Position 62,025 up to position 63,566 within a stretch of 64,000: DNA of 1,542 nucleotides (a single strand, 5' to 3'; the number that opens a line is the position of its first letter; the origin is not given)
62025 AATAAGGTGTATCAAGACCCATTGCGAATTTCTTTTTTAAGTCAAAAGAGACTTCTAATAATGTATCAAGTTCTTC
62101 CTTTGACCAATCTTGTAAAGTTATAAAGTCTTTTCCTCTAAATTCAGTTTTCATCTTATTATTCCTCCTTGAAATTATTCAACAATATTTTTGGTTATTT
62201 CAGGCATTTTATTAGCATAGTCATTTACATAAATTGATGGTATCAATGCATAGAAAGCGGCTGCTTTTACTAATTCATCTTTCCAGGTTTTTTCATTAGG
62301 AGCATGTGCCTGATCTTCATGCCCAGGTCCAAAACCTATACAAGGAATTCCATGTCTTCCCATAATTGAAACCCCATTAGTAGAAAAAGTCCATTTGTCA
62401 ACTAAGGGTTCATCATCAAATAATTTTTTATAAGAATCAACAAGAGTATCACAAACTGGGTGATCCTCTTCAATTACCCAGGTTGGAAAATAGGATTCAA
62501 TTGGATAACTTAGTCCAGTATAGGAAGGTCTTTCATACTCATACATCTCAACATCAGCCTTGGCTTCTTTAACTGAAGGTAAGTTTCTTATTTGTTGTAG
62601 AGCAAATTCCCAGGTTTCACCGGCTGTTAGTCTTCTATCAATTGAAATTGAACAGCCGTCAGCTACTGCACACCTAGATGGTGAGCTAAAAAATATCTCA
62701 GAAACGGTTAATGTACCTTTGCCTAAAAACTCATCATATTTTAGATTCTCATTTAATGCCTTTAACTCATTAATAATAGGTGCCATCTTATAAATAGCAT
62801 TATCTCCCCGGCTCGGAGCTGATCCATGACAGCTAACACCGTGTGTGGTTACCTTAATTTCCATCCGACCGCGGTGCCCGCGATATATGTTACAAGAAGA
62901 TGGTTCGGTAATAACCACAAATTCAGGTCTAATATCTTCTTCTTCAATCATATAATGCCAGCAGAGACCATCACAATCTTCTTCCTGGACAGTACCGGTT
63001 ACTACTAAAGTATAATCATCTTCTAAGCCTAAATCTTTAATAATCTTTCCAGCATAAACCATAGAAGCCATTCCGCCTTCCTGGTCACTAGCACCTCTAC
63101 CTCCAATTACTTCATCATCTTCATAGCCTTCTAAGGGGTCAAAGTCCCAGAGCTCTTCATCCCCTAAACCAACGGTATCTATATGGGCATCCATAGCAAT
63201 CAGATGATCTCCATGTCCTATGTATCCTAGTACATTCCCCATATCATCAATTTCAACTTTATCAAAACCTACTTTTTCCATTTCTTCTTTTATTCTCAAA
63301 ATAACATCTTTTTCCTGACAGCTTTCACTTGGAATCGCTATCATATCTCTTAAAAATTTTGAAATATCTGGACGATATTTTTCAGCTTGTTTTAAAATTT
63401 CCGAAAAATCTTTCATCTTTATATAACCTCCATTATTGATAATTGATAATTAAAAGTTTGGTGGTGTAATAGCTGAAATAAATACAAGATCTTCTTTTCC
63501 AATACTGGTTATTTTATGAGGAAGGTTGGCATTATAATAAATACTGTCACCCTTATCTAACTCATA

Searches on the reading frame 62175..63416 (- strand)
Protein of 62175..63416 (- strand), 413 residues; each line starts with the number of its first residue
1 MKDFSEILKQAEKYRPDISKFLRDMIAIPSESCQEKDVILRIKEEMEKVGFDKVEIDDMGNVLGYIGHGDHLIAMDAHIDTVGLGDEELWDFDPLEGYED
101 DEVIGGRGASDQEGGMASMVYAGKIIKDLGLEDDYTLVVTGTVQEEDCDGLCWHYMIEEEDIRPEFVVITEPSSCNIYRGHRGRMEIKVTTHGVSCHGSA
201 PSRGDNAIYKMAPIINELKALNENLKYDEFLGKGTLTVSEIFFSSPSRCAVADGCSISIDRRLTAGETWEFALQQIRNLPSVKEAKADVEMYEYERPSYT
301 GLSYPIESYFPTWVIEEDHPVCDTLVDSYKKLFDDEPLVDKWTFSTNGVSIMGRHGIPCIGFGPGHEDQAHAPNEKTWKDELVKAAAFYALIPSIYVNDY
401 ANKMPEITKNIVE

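Call 8: search_protein_families(library=ncbifam, proteins=[window:62175-63416:-], max_evalue=1e-8)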
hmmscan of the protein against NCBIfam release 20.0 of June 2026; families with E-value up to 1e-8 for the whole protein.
window:62175-63416:- (413 aa): 36 families (the best 25 are shown)
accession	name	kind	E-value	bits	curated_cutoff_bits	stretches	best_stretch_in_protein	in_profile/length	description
TIGR03526.1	selenium_YgeY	hypoth_equivalog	9.1e-220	729.4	321.5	1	4-397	1-394/395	YgeY family selenium metabolism-linked hydrolase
NF009555.0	PRK13004.1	equivalog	1e-207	689.8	321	1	3-398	2-397/399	YgeY family selenium metabolism-linked hydrolase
TIGR01910.1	DapE-ArgE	subfamily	1.9e-55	188.6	217.6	1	20-386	2-371/373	ArgE/DapE family deacylase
NF006399.0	PRK08651.1-2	equivalog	2e-38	132.5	381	1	17-224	5-219/405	succinyl-diaminopimelate desuccinylase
NF006365.0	PRK08588.1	subfamily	6e-37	127.8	289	1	20-397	11-381/383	succinyl-diaminopimelate desuccinylase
NF006400.0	PRK08651.1-3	equivalog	5e-35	121.1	374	1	62-392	75-402/410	succinyl-diaminopimelate desuccinylase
NF003367.0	PRK04443.1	equivalog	4.4e-31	108.5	363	1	16-385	7-334/349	[LysW]-lysine hydrolase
NF005373.0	PRK06915.1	equivalog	2.2e-30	105.9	428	2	66-224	90-245/422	peptidase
TIGR01892.1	AcOrn-deacetyl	equivalog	3.1e-30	105.4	297.7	1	22-388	3-360/365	acetylornithine deacetylase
NF009557.0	PRK13009.1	equivalog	3.7e-29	102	284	1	19-297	6-293/377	succinyl-diaminopimelate desuccinylase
TIGR01900.1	dapE-gram_pos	equivalog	2.9e-28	98.8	304.2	1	17-388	4-345/351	succinyl-diaminopimelate desuccinylase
NF009558.0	PRK13013.1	equivalog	1.1e-27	96.8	428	1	71-219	87-237/429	acetylornithine deacetylase/succinyl-diaminopimelate desuccinylase family protein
NF003474.0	PRK05111.1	equivalog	4.1e-27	95.1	460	1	15-376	5-360/383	acetylornithine deacetylase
NF005710.0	PRK07522.1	subfamily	9.7e-27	94.1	412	1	13-388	5-380/391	acetylornithine deacetylase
NF006398.0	PRK08651.1-1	equivalog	1.1e-26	93.7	439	1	11-382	7-385/403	succinyl-diaminopimelate desuccinylase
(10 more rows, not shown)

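Call 22: find_encoding_contigs(protein=window:62175-63416:-, flank=10000, max_places=4)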
Protein window:62175-63416:- (413 aa): 10 contigs read that carry it; 4 places shown.
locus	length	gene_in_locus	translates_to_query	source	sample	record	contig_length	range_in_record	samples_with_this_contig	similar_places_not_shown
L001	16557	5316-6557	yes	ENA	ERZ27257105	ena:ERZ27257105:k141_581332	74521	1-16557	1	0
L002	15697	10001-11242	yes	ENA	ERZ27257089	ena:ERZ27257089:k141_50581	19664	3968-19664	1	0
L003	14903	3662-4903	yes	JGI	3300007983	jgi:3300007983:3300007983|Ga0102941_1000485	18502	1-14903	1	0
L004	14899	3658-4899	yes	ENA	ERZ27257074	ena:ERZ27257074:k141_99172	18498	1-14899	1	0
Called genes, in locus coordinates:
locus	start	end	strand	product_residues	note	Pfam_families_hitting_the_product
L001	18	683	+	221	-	PF02517:Rce1-like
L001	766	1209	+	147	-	PF00383:dCMP_cyt_deam_1, PF14437:MafB19-deam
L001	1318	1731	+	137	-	PF02566:OsmC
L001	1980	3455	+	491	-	PF00291:PALP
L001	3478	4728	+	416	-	PF00291:PALP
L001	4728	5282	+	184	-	PF01381:HTH_3, PF12844:HTH_19 (faint), PF13560:HTH_31, PF07883:Cupin_2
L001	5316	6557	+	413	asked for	PF01546:Peptidase_M20, PF07687:M20_dimer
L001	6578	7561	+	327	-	PF02729:OTCace_N, PF00185:OTCace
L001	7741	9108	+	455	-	PF00860:Xan_ur_permease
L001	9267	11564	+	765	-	PF01315:Ald_Xan_dh_C, PF02738:MoCoBD_1, PF20256:MoCoBD_2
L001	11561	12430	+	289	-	PF00941:FAD_binding_5, PF03450:CO_deh_flav_C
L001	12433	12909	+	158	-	PF00111:Fer2, PF01799:Fer2_2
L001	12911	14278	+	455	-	PF01979:Amidohydro_1, PF07969:Amidohydro_3 (weak)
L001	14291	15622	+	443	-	PF01979:Amidohydro_1, PF07969:Amidohydro_3 (faint)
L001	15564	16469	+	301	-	PF00941:FAD_binding_5, PF03450:CO_deh_flav_C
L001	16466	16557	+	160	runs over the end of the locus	PF00111:Fer2, PF01799:Fer2_2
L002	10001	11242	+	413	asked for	PF01546:Peptidase_M20, PF07687:M20_dimer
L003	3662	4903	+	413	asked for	PF01546:Peptidase_M20, PF07687:M20_dimer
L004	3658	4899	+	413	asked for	PF01546:Peptidase_M20, PF07687:M20_dimer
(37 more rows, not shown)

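Call 58: search_protein_families(library=ncbifam, proteins=[L001:1980-3455:+, L001:3478-4728:+], max_evalue=0.000001)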
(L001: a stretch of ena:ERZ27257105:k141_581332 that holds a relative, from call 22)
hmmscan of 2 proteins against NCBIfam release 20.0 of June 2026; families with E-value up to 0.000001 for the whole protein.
L001:1980-3455:+ (491 aa): 6 families
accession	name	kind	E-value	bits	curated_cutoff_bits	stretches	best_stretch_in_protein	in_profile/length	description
TIGR01139.1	cysK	equivalog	2.2e-23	83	350.95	1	132-390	61-294/298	cysteine synthase A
TIGR01136.1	cysKM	subfamily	1e-20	74.3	344.15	1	133-389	62-294/299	cysteine synthase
TIGR01137.1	cysta_beta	equivalog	5.6e-19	68.2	510.25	1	122-391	57-308/457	cystathionine beta-synthase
NF007989.0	PRK10717.1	equivalog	4e-16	59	387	1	132-392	69-316/334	cysteine synthase A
TIGR03945.1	PLP_SbnA_fam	equivalog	1.2e-08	34.4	349.95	1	101-323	32-249/304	2,3-diaminopropionate biosynthesis protein SbnA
NF008735.0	PRK11761.1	equivalog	6.5e-08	32.2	413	1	144-324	79-245/296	cysteine synthase CysM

L001:3478-4728:+ (416 aa): 39 families (the best 25 are shown)
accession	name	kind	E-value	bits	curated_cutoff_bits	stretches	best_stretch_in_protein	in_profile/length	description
NF006050.0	PRK08197.1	equivalog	2.1e-92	310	303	1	2-390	4-389/406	threonine synthase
TIGR00260.1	thrC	equivalog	4.7e-66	223.3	167.1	1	60-387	1-340/340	threonine synthase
NF004170.0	PRK05638.1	equivalog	7.1e-64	216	421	1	7-388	2-361/442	threonine synthase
NF004996.0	PRK06381.1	equivalog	5.5e-50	170.2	266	1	78-380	11-316/319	threonine synthase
NF006205.0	PRK08329.1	equivalog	6.4e-50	170.1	358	1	7-384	2-345/347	threonine synthase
NF005035.0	PRK06450.1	equivalog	5.6e-42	143.8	301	1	7-384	4-336/338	threonine synthase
NF006094.0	PRK08246.1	subfamily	4.8e-33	114.9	331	1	70-381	11-302/310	serine/threonine dehydratase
TIGR01127.1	ilvA_1Cterm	equivalog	2.4e-30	105.8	378.75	1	83-381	1-284/380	threonine ammonia-lyase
TIGR03844.1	cysteate_syn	equivalog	4.9e-30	104.6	324.9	1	7-388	3-385/398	cysteate synthase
NF006390.0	PRK08639.1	equivalog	1.9e-29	102.9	421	1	71-387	14-318/418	threonine ammonia-lyase IlvA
NF005680.0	PRK07476.1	equivalog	2.9e-26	92.2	413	1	69-386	10-314/326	hydroxyectoine utilization dehydratase EutB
TIGR02079.1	THD1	equivalog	2.2e-24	86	440.55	1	72-381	6-306/410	threonine ammonia-lyase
TIGR01124.1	ilvA_2Cterm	equivalog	2.7e-24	85.6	411.3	1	82-381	17-304/499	threonine ammonia-lyase, biosynthetic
NF006674.0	PRK09224.1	subfamily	3e-24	85.6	577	1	82-380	25-311/508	threonine ammonia-lyase IlvA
NF009130.0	PRK12483.1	subfamily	1.9e-23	82.8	801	1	82-377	37-321/521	threonine ammonia-lyase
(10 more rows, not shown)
